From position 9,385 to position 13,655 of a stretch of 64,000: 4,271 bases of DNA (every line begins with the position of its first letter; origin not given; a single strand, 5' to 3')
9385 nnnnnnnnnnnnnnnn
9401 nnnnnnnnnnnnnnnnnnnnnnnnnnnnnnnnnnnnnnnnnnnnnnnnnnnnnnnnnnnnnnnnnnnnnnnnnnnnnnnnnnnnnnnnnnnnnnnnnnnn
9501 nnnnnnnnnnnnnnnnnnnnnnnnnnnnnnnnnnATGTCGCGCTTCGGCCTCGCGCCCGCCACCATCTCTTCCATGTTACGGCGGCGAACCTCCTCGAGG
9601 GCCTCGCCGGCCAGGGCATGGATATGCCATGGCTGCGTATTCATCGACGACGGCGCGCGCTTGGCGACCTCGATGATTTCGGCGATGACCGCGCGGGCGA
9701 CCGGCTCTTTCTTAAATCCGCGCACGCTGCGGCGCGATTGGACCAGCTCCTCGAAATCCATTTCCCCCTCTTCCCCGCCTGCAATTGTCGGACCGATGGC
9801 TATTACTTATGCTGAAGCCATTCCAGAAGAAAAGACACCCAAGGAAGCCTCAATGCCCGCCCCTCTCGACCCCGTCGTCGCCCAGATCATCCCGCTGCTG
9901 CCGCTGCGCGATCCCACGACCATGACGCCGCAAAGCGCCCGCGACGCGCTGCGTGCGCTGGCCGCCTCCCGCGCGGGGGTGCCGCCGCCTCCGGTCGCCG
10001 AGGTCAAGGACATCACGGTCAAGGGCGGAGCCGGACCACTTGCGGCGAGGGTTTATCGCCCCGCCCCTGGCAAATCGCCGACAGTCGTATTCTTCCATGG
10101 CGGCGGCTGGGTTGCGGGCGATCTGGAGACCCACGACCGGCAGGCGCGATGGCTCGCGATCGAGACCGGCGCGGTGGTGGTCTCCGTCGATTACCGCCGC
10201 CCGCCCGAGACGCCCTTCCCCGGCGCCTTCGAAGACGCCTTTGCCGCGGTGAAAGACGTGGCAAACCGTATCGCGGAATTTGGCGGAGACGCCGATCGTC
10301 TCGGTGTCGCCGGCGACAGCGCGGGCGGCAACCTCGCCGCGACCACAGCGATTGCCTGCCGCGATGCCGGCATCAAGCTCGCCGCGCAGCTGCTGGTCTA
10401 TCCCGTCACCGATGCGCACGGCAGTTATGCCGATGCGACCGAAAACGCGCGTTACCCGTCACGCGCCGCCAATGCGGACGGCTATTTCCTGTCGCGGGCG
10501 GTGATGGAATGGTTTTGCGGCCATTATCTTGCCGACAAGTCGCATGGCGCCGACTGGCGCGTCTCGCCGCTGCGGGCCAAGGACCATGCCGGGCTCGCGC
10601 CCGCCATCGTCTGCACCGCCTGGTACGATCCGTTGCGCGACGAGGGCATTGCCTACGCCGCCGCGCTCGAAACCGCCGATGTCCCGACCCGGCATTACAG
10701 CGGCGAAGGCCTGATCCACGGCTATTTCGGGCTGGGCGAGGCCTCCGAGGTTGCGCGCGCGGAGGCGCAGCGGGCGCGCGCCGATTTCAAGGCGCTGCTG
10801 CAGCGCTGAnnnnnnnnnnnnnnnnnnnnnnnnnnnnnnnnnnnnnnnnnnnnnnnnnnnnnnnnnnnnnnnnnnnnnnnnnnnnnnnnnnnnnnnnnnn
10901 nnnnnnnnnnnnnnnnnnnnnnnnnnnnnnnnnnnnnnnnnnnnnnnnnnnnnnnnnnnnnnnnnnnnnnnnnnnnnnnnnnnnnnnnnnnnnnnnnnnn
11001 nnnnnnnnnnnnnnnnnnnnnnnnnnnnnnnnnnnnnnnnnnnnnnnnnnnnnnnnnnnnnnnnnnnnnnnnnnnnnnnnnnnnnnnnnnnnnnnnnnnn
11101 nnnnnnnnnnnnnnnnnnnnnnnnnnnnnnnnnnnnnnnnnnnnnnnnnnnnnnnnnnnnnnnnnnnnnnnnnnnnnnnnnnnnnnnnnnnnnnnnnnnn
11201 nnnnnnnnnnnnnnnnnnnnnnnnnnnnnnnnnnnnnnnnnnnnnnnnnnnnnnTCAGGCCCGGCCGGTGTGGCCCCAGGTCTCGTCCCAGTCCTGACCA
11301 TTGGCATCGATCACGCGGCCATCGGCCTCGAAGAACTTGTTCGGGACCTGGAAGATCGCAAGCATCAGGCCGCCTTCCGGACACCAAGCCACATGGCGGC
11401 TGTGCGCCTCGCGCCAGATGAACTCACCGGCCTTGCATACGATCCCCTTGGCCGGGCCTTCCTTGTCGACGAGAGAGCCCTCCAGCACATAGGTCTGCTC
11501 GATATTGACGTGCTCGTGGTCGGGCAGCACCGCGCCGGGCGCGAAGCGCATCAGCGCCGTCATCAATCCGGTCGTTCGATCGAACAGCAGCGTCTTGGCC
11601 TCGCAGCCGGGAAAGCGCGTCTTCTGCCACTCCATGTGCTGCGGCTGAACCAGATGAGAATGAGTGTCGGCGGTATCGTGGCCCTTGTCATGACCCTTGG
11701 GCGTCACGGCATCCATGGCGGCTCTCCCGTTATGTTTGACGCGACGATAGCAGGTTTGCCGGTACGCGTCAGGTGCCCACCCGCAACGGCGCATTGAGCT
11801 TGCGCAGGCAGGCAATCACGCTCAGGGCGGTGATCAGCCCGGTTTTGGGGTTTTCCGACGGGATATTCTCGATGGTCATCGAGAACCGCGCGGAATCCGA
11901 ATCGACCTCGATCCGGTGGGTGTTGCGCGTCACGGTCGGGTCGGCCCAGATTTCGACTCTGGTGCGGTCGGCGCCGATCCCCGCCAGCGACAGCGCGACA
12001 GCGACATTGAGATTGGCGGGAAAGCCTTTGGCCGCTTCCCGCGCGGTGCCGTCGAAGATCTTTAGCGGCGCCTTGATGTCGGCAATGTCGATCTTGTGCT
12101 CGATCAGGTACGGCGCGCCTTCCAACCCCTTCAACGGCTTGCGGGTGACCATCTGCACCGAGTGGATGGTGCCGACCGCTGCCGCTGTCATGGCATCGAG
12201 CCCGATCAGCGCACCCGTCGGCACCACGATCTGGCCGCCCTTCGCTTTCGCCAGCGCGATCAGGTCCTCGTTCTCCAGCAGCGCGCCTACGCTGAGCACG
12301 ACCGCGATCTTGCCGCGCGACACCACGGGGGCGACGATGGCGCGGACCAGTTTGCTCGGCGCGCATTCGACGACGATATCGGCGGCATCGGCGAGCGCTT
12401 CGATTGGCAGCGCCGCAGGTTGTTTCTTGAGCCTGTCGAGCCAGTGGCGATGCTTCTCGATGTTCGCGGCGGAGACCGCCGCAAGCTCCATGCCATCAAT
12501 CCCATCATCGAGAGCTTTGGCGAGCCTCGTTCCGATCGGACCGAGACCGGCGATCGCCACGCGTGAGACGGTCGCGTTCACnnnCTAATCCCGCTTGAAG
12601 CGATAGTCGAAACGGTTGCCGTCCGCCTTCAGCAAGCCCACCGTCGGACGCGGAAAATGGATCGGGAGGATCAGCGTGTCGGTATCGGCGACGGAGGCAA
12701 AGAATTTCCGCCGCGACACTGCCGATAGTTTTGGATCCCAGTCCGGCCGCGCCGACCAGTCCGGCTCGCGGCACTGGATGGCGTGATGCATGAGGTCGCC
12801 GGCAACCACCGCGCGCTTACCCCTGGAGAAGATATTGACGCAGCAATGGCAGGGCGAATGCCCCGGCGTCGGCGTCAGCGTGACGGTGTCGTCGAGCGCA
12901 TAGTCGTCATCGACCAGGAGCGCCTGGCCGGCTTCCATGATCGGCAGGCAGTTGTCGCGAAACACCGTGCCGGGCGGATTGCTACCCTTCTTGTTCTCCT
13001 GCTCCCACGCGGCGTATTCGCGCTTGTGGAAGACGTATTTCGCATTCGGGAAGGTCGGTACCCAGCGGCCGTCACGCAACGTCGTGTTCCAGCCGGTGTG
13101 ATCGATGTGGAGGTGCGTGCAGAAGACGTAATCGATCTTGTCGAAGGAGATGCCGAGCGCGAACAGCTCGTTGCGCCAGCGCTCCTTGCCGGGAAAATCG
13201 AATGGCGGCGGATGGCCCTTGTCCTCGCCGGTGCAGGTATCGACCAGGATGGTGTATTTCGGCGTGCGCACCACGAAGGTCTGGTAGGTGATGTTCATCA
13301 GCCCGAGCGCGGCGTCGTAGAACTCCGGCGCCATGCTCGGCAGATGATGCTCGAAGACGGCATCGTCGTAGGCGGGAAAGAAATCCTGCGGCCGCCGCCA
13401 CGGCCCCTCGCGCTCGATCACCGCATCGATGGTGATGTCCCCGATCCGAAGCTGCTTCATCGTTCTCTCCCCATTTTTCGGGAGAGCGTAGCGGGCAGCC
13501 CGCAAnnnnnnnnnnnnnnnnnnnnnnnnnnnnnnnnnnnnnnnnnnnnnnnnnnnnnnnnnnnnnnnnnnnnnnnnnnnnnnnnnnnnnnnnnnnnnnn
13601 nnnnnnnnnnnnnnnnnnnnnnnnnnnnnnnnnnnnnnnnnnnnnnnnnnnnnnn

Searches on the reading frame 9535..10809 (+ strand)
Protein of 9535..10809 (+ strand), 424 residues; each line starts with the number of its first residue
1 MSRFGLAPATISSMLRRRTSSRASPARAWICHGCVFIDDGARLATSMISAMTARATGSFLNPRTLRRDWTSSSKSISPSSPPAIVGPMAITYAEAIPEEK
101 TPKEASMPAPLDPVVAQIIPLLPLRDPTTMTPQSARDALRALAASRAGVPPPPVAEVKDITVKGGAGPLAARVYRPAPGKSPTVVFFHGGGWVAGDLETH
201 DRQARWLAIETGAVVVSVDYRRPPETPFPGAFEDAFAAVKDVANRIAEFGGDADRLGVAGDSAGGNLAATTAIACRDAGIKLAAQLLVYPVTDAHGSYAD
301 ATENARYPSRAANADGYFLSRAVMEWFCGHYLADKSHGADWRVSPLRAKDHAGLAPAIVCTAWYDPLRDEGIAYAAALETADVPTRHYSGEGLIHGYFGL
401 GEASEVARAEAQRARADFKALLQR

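Call 92: search_protein_families(library=pfam, proteins=[window:9535-10809:+], max_evalue=0.00001)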
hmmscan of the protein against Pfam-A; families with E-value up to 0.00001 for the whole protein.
window:9535-10809:+ (424 aa): 3 families
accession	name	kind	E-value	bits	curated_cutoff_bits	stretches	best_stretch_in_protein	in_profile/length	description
PF07859.19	Abhydrolase_3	-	4.5e-66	223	25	1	184-398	1-209/210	alpha/beta hydrolase fold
PF20434.5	BD-FAE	-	5.8e-18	65.6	26.8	1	179-276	11-111/215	BD-FAE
PF00135.34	COesterase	-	2.7e-10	40.2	27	1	173-271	90-200/515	Carboxylesterase family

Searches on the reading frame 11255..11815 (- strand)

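Call 92: search_protein_families(library=pfam, proteins=[window:11255-11815:-], max_evalue=0.00001)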
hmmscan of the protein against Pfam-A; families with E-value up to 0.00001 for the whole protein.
window:11255-11815:- (186 aa): 1 family
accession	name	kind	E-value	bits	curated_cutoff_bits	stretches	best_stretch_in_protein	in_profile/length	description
PF12973.13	Cupin_7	-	1.2e-17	64.1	27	1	53-157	3-102/105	ChrR Cupin-like domain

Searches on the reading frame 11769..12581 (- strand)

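Call 92: search_protein_families(library=pfam, proteins=[window:11769-12581:-], max_evalue=0.00001)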
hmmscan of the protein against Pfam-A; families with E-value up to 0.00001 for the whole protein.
window:11769-12581:- (270 aa): 2 families
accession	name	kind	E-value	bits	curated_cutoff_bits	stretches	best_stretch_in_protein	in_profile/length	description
PF01958.23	Asp_DH_C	-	3.2e-32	111.1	27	1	170-256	2-89/89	Aspartate dehydrogenase, C-terminal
PF03447.22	NAD_binding_3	-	1.8e-19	71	24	1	12-121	1-116/116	Homoserine dehydrogenase, NAD binding domain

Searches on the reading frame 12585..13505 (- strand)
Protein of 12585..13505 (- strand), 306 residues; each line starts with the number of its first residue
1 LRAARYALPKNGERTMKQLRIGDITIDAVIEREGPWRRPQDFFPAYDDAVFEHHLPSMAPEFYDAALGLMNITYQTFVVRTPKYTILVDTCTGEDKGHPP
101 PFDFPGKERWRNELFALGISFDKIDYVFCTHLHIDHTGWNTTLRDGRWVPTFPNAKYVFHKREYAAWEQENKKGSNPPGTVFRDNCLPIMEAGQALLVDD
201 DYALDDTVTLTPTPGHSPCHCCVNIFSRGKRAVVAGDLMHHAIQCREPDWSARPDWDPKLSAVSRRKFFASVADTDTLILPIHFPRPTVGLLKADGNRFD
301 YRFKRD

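Call 93: search_protein_families(library=pfam, proteins=[window:12585-13505:-], max_evalue=0.00001)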
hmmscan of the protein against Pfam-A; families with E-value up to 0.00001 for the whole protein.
window:12585-13505:- (306 aa): 1 family
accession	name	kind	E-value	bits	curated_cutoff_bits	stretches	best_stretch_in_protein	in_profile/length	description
PF00753.33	Lactamase_B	-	3.4e-21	76.5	22.7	1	76-266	8-182/196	Metallo-beta-lactamase superfamily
